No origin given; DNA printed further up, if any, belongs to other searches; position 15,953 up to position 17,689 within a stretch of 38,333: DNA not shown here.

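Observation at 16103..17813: Phage-encoded GroES-GroEL operon on the minus strand inside the early arm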

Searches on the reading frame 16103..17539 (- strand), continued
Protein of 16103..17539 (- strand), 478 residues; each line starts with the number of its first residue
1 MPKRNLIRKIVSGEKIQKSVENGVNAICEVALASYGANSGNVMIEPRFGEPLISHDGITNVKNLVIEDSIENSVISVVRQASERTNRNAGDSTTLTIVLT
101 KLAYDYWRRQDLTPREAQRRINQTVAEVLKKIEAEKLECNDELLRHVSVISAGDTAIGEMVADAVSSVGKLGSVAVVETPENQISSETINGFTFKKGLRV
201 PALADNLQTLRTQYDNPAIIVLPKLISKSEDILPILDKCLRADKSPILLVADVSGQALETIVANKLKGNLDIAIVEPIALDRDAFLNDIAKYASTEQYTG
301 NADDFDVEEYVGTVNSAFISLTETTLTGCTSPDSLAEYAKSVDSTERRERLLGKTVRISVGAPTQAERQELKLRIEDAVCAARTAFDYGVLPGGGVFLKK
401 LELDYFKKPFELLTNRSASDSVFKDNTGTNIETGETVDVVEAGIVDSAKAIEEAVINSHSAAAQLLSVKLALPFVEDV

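Call 15: search_solved_structures(query=window:16103-17539:-, max_evalue=0.00001, show_alignments=2)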
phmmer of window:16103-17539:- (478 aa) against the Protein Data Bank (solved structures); distinct sequences matched with E-value up to 0.00001: 69 (the best 60 are shown).
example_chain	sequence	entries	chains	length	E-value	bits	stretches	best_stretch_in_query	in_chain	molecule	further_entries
4v4o_A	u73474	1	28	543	4.6e-54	187.3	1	10-399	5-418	cpn60(GroEL)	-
9rwr_A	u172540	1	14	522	1.1e-50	176.1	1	19-399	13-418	Ancestral Fibrobacteres-Chlorobi-Bacteroidetes Group Chaperonin (AFCB)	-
8wuw_A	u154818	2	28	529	3.5e-48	167.9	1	8-400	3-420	Chaperonin GroEL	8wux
8wu4_A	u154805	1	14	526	8.2e-47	163.4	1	19-400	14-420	Chaperonin GroEL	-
8wuc_A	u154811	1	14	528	9e-47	163.2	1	19-400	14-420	Chaperonin GroEL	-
5cdi_A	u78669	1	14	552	2.2e-46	162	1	18-402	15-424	Chaperonin 60B1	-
9c0d_A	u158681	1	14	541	3.3e-46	161.4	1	14-398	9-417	Chaperonin GroEL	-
6kfv_A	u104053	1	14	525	3.5e-46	161.3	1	12-399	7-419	60 kDa chaperonin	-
8pe8_A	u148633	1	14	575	4.9e-45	157.5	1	17-403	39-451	Mitochondrial heat shock protein 60-like protein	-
5da8_A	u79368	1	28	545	2.6e-44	155.1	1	18-399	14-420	60 kDa chaperonin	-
9k47_A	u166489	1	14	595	8.6e-42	146.8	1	17-400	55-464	glomalin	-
3rtk_A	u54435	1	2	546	1.1e-41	146.5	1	9-400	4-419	60 kDa chaperonin 2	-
2eu1_A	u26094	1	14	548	1.7e-41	145.8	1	17-400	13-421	GROEL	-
3c9v_A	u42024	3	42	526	2.4e-41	145.4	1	17-400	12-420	60 kDa chaperonin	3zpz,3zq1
1pcq_A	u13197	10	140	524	2.5e-41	145.3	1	17-400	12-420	groEL protein | 60 KDA CHAPERONIN | Chaperonin GroEL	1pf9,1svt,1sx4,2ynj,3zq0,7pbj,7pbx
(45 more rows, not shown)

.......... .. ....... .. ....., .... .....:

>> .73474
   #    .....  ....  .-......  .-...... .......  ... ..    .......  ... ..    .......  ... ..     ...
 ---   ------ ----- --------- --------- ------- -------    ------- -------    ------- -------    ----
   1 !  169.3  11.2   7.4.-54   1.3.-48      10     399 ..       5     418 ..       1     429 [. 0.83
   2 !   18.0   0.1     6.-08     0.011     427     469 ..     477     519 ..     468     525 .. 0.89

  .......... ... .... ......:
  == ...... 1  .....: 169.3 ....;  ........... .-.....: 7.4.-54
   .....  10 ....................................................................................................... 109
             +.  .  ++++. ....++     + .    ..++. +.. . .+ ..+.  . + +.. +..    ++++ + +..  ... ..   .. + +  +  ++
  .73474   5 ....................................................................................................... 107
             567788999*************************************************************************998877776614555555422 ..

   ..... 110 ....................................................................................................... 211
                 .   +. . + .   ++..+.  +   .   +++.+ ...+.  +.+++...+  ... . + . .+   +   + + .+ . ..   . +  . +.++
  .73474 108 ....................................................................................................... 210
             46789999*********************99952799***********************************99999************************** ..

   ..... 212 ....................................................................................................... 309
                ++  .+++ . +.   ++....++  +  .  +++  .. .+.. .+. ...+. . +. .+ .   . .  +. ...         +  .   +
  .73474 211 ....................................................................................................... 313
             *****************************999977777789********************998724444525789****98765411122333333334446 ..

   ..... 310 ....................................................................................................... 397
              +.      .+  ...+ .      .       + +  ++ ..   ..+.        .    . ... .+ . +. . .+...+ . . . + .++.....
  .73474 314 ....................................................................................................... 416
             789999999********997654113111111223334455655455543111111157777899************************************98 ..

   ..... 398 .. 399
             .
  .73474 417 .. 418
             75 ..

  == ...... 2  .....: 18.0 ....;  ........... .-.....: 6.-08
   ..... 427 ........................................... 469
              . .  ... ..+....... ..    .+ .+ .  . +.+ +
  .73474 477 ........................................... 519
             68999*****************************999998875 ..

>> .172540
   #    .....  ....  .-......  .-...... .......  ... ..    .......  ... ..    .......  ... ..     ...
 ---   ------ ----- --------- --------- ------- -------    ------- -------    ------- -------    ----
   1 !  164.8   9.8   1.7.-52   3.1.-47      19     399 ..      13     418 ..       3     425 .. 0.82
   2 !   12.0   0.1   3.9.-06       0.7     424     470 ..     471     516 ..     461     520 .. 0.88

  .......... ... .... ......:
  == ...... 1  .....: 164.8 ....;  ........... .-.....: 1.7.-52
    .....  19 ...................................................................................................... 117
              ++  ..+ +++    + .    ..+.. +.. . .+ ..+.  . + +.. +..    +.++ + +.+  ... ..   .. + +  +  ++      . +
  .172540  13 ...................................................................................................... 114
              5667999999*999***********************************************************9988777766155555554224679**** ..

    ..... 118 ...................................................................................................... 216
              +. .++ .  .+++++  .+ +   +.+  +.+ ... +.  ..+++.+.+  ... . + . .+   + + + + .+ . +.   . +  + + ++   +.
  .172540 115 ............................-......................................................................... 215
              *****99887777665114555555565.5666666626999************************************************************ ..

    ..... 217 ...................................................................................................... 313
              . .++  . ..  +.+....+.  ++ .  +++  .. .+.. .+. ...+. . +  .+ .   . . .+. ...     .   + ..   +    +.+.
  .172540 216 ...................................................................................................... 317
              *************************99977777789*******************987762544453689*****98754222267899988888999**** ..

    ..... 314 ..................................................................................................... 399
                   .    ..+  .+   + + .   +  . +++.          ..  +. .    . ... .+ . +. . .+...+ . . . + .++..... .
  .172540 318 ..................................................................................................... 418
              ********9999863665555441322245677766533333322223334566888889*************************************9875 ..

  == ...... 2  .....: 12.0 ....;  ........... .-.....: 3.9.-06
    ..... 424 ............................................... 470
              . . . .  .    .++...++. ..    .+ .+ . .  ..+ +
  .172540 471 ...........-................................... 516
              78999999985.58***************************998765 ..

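Call 26: find_related_loci(query=A1, collection=viral_contigs, flank=6000)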
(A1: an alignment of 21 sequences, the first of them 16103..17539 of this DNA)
Query A1 (478 aa) in viral_contigs; peptide patterns used: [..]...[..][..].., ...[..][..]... (x = any residue, [..] = any of these).
109 stretches matched a pattern; 79 encode a relative of the query (tblastn E <= 1e-3); 77 distinct loci.
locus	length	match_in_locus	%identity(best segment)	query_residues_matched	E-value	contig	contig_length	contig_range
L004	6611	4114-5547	98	1-478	0e+0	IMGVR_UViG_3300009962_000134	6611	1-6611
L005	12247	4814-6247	68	1-478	0e+0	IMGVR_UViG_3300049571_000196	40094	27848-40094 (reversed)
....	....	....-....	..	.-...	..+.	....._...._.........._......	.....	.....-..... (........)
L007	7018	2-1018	96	140-478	0e+0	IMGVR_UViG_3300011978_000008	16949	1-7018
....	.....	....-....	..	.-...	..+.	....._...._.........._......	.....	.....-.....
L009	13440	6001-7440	65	1-478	0e+0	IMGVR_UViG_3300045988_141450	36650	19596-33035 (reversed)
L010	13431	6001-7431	65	1-478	0e+0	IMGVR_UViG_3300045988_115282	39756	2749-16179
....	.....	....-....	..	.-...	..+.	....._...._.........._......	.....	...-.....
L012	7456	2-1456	58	1-478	0e+0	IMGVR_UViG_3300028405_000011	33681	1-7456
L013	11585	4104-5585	58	1-478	0e+0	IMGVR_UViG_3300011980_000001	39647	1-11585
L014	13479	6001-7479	55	1-478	9e-178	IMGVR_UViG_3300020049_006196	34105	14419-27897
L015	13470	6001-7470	51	1-477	5e-155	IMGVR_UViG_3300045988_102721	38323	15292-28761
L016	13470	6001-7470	51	1-477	4e-154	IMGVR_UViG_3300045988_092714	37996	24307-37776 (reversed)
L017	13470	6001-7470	51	1-477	2e-153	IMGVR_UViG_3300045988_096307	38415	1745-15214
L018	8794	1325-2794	51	1-477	3e-153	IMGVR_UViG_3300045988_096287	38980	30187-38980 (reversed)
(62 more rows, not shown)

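Call 49: predict_structure(alignment_id=A4)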
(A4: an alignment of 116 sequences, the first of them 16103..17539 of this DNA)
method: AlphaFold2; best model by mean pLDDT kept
length: 478 residues; sequences in the alignment: 116
mean_pLDDT: 88.3   pTM: 0.74
mean pLDDT of the five models: 88.3, 88.2, 88.1, 87.1, 87.1
residues with pLDDT >= 90: 238; 70-90: 230; 50-70: 10; < 50: 0
segments of 3 or more residues with pLDDT < 50: none
pLDDT, mean of each block of 10 residues (from residue 1): 81 93 95 80 75 75 87 94 85 92 96 94 97 94 88 87 86 78 83 86 76 91 91 93 94 91 90 90 90 93 92 91 87 89 84 83 78 84 90 93 94 89 88 89 90 97 95 82
secondary structure, 60 per line:
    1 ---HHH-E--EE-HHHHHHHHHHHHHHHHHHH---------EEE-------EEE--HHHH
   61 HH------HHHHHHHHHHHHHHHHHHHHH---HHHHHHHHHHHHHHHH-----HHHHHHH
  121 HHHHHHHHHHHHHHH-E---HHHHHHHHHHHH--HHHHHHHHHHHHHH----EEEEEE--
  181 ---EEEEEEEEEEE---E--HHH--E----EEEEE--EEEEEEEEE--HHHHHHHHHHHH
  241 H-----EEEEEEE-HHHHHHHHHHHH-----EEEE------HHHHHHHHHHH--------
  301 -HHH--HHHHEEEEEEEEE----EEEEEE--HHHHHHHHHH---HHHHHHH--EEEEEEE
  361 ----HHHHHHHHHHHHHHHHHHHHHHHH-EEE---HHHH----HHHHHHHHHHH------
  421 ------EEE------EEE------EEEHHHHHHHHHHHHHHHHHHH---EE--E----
elements in order: H14-32 E42-44 E52-54 H57-62 H69-89 H93-108 H114-135 H141-152 H155-168 E173-178 E184-194 E211-215 E218-226 H229-241 E247-253 H255-266 E272-275 H282-292 H307-310 E311-319 E324-329 H332-341 H345-351 E354-360 H365-388 E390-392 H396-399 H404-414 E427-429 E436-438 E445-447 H448-466

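Call 53: fold_search(model_id=the predicted structure, library=pdb)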
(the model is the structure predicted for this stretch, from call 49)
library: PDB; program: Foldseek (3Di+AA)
matches with E <= 10: 830; with E <= 0.001: 568
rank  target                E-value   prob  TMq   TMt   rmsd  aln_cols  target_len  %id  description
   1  4v4o_C                6.3e-39  1.00  0.62  0.57  11.6       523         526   29  Crystal Structure of the Chaperonin Complex Cpn60/Cpn10/(ADP)7 from Thermus Thermophilus (released 2014-07-09)
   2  4v4o_F                1.3e-38  1.00  0.61  0.56  12.0       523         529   29  Crystal Structure of the Chaperonin Complex Cpn60/Cpn10/(ADP)7 from Thermus Thermophilus (released 2014-07-09)
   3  4v4o_G                1.7e-38  1.00  0.61  0.56  13.4       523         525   29  Crystal Structure of the Chaperonin Complex Cpn60/Cpn10/(ADP)7 from Thermus Thermophilus (released 2014-07-09)
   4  4v4o_A                1.8e-38  1.00  0.61  0.56  11.8       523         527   29  Crystal Structure of the Chaperonin Complex Cpn60/Cpn10/(ADP)7 from Thermus Thermophilus (released 2014-07-09)
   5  9k47_A                3.4e-38  1.00  0.82  0.75   4.4       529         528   26  Cryo-EM structure of glomalin (a group I chaperonin) from Rhizophagus irregularis BGC BJ09 (released 2025-08-13)
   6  4ki8_A                3.5e-37  1.00  0.85  0.78   3.9       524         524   25  Crystal structure of a GroEL-ADP complex in the relaxed allosteric state (released 2013-07-17)
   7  1kp8_A                4.5e-37  1.00  0.82  0.76   4.4       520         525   25  Structural Basis for GroEL-assisted Protein Folding from the Crystal Structure of (GroEL-KMgATP)14 at 2.0 A Resolution (released 2003-03-25)
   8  8wuc_A                6.0e-37  1.00  0.64  0.58  12.5       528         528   27  Cryo-EM structure of H. thermoluteolus GroEL-GroES2 football complex (released 2024-03-27)
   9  9c0d_A                9.9e-37  1.00  0.83  0.76   4.1       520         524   27  E.Faecium GroEL (released 2024-08-07)
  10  8wu4_A                1.1e-36  1.00  0.83  0.76   4.3       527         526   27  Cryo-EM structure of native H. thermoluteolus TH-1 GroEL (released 2024-03-27)
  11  1mnf_A                1.2e-36  1.00  0.82  0.75   4.4       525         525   24  Domain motions in GroEL upon binding of an oligopeptide (released 2003-10-07)
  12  5opw_A                1.2e-36  1.00  0.83  0.76   4.4       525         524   24  Crystal structure of the GroEL mutant A109C (released 2018-01-10)
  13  5da8_P                3.0e-36  1.00  0.84  0.77   4.1       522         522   26  Crystal structure of chaperonin GroEL from (released 2015-10-14)
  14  1sx3_A                4.0e-36  1.00  0.83  0.76   4.1       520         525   25  GroEL14-(ATPgammaS)14 (released 2005-03-01)
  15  2yey_A                4.0e-36  1.00  0.83  0.77   4.3       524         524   25  Crystal structure of the allosteric-defective chaperonin GroEL E434K mutant (released 2011-05-18)
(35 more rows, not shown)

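Call 56: find_related_loci(query=A1, collection=genome_contigs, flank=8000)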
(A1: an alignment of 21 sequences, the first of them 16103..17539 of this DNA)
Query A1 (478 aa) in genome_contigs; peptide patterns used: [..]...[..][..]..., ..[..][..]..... (x = any residue, [..] = any of these).
49 stretches matched a pattern; 10 encode a relative of the query (tblastn E <= 1e-3); 10 distinct loci.
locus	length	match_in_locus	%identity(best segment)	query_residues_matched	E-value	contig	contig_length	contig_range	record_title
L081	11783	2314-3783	50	1-477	1e-152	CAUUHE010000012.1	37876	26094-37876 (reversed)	MAG TPA_asm: uncultured Atopobium sp. isolate ERR10228883_bin.30_MetaWRAP_v1.3_MAG genome assembly, contig: ERZ21659634.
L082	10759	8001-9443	44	1-478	4e-121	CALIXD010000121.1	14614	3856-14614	MAG TPA_asm: uncultured Candidatus Saccharibacteria bacterium isolate ERR589377_bin.131_CONCOCT_v1.1_MAG genome assembly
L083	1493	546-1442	52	1-298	7e-112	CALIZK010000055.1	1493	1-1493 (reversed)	MAG TPA_asm: uncultured Atopobium sp. isolate ERR589728_bin.102_CONCOCT_v1.1_MAG genome assembly, contig: ERZ773180.2140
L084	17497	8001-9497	36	8-478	3e-68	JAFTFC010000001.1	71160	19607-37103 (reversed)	MAG: Prevotella sp. isolate RGIG3761 Roe_deer_Abomasum-2__c408, whole genome shotgun sequence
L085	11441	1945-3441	36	8-478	3e-68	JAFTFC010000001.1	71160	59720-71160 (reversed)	MAG: Prevotella sp. isolate RGIG3761 Roe_deer_Abomasum-2__c408, whole genome shotgun sequence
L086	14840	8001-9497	30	14-477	2e-60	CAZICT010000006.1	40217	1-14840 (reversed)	MAG TPA_asm: uncultured Candidatus Saccharibacteria bacterium isolate SRP144015_co1_49 genome assembly, contig: NODE_523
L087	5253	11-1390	30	53-477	1e-46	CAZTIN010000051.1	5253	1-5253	MAG TPA_asm: uncultured Candidatus Saccharibacteria bacterium isolate SRP329715_co2_273 genome assembly, contig: NODE_27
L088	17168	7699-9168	51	1-477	3e-153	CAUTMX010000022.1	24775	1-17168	MAG TPA_asm: uncultured Atopobiaceae bacterium isolate ERR10228848_bin.36_MetaWRAP_v1.3_MAG genome assembly, contig: ERZ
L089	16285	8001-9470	51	1-477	1e-152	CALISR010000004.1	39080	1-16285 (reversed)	MAG TPA_asm: uncultured Candidatus Saccharibacteria bacterium isolate ERR589624_bin.69_CONCOCT_v1.1_MAG genome assembly,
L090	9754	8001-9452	26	23-467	7e-26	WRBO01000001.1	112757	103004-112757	MAG: Bacillota bacterium isolate Lab288P1bin80 Ga0131853_10000171, whole genome shotgun sequence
